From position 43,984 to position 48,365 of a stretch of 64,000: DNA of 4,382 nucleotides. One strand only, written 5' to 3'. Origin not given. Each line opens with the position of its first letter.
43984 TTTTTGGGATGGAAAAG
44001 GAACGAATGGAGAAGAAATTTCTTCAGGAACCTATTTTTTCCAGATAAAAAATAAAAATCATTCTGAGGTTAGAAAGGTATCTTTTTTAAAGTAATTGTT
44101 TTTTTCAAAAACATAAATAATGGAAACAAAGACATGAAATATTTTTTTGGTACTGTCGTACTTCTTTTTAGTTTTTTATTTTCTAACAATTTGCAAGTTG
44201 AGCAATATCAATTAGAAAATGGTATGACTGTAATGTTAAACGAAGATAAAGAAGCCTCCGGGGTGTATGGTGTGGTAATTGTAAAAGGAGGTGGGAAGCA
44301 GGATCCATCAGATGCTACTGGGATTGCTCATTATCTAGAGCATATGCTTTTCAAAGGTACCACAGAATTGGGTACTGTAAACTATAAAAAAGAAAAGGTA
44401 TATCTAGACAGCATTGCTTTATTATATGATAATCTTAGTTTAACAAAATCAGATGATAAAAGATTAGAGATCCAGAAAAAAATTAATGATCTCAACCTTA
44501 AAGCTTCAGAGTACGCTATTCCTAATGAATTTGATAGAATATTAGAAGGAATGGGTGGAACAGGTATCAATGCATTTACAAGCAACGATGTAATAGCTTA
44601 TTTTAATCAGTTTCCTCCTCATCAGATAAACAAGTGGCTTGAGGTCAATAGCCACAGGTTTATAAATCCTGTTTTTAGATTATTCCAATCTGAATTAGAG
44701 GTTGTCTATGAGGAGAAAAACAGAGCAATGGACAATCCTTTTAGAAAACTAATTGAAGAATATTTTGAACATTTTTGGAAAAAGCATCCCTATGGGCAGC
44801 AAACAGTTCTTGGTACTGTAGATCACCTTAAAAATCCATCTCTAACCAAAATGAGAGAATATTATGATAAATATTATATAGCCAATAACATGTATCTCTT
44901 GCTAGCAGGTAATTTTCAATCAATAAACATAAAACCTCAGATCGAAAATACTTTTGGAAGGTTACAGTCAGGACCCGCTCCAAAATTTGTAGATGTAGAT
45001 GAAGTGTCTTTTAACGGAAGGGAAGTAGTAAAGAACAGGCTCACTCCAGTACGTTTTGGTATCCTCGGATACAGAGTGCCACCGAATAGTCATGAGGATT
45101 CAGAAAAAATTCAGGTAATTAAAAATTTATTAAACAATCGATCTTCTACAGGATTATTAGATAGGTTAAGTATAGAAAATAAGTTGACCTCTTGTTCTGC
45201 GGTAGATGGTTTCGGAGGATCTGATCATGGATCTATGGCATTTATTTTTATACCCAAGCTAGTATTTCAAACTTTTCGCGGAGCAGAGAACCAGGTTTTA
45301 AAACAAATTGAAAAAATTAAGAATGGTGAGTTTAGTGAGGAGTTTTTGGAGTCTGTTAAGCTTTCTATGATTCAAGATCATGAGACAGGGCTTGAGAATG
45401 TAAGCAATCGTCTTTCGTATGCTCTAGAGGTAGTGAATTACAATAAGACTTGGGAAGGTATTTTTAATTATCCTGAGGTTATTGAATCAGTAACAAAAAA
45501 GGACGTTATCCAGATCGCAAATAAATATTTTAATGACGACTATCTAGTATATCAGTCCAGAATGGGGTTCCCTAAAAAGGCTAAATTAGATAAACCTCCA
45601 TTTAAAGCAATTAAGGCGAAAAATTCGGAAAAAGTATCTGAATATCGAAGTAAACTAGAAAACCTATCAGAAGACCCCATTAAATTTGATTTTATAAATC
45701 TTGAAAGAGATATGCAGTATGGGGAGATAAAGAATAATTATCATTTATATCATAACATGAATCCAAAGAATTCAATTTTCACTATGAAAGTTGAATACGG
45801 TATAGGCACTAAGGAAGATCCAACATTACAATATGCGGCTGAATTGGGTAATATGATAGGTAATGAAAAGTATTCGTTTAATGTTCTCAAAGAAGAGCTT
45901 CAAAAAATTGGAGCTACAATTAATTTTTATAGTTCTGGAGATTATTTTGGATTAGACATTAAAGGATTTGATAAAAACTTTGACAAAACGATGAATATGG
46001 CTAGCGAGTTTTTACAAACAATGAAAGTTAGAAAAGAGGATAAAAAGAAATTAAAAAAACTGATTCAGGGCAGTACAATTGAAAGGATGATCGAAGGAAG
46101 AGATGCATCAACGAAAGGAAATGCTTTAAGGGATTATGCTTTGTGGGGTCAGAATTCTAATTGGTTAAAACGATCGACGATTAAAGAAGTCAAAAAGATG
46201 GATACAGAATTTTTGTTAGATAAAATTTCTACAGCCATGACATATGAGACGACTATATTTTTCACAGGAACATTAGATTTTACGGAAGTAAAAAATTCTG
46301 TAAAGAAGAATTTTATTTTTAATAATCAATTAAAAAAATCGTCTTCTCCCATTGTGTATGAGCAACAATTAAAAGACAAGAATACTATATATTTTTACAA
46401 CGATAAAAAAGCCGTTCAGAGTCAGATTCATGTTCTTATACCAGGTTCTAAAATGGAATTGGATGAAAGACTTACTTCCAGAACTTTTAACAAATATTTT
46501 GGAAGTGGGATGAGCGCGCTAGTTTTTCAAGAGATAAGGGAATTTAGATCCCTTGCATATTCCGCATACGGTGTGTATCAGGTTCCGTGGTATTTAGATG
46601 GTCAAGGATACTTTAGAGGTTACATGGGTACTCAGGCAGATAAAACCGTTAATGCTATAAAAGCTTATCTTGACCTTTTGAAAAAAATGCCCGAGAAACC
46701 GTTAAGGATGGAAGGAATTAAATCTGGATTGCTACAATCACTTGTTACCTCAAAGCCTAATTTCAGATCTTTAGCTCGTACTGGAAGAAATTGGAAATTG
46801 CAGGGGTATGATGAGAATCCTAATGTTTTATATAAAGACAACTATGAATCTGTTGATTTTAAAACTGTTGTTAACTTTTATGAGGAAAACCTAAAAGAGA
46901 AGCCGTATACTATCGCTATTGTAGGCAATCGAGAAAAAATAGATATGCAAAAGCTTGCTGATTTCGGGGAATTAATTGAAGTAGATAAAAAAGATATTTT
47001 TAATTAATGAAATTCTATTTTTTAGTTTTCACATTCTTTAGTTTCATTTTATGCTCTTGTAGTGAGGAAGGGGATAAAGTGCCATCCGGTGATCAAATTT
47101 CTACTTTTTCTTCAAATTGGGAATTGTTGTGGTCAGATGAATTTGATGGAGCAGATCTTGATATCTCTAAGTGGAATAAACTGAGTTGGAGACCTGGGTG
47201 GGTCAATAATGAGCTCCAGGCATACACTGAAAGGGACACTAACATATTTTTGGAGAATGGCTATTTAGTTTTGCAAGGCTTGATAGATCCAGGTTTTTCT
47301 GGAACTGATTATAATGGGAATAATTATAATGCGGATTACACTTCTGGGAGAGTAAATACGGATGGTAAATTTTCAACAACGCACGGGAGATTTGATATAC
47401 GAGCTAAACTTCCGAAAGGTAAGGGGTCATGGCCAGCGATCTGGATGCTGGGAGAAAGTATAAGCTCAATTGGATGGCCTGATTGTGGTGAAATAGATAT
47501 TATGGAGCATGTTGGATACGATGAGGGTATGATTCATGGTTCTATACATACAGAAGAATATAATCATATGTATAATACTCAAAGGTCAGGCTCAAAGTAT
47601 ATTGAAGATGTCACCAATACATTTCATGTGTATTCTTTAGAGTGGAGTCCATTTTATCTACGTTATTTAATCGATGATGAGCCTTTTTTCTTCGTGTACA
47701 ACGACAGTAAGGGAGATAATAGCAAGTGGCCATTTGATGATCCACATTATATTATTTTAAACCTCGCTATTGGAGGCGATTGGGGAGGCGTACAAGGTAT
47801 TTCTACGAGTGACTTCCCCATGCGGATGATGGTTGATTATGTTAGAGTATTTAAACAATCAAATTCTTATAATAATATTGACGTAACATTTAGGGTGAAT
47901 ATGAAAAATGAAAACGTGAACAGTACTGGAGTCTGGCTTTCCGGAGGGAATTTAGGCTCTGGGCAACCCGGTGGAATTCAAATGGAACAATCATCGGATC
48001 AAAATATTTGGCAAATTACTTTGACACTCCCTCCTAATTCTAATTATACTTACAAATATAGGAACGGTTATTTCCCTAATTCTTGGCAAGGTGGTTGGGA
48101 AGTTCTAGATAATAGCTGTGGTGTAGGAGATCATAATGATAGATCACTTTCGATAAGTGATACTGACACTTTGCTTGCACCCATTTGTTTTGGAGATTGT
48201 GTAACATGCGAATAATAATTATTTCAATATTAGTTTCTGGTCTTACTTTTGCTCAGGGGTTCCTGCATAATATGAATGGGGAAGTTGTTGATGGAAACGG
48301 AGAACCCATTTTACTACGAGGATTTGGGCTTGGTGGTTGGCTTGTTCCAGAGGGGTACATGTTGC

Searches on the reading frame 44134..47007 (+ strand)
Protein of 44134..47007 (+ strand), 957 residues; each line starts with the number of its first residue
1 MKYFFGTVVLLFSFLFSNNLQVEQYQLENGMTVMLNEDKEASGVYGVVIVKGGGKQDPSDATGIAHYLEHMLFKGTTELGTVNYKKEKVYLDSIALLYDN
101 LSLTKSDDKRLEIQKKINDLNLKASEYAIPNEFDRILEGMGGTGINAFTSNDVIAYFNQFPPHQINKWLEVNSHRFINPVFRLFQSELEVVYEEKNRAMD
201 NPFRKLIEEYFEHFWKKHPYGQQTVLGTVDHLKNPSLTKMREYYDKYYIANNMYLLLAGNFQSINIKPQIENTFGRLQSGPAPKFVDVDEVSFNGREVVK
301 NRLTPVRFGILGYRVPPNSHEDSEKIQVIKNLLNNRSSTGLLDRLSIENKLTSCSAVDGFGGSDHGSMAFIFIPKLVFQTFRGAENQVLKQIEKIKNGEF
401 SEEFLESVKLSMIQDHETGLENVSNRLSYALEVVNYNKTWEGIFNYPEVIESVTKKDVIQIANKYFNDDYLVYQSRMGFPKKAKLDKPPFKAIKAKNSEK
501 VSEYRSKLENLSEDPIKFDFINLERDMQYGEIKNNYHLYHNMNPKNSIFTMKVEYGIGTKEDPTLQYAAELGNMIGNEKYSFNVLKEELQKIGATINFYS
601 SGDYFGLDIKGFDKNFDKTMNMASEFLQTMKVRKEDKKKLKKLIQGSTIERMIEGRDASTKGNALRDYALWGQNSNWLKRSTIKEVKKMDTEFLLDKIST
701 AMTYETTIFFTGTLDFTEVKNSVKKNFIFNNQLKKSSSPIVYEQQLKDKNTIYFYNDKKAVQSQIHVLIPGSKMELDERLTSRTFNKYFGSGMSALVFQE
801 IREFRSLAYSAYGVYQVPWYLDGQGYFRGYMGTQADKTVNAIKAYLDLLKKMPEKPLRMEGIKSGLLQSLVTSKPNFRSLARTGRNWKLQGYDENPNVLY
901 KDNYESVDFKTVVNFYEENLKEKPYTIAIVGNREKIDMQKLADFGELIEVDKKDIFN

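Call 20: search_protein_families(library=pfam, proteins=[window:44134-47007:+], max_evalue=0.001)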
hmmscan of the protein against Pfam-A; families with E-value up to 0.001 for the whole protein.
window:44134-47007:+ (957 aa): 2 families
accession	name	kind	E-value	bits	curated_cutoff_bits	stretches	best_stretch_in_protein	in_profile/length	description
PF05193.26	Peptidase_M16_C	-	2.5e-32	112.6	23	2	237-409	4-178/181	Peptidase M16 inactive domain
PF00675.25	Peptidase_M16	-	5.1e-21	75.6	22.3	2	33-78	2-47/149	Insulinase (Peptidase family M16)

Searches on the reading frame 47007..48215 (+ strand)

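Call 20: search_protein_families(library=pfam, proteins=[window:47007-48215:+], max_evalue=0.001)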
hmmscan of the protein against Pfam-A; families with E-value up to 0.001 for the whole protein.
window:47007-48215:+ (402 aa): 3 families
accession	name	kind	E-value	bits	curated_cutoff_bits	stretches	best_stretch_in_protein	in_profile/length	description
PF00722.28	Glyco_hydro_16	-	1.5e-23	83.6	22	1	111-273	29-168/175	Glycosyl hydrolases family 16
PF03935.22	SKN1_KRE6_Sbg1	-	9.5e-11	41.2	30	1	197-289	357-456/501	Beta-glucan synthesis-associated protein SKN1/KRE6/Sbg1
PF00686.25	CBM_20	-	0.00042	20.5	23.3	1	291-351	2-66/97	Starch binding domain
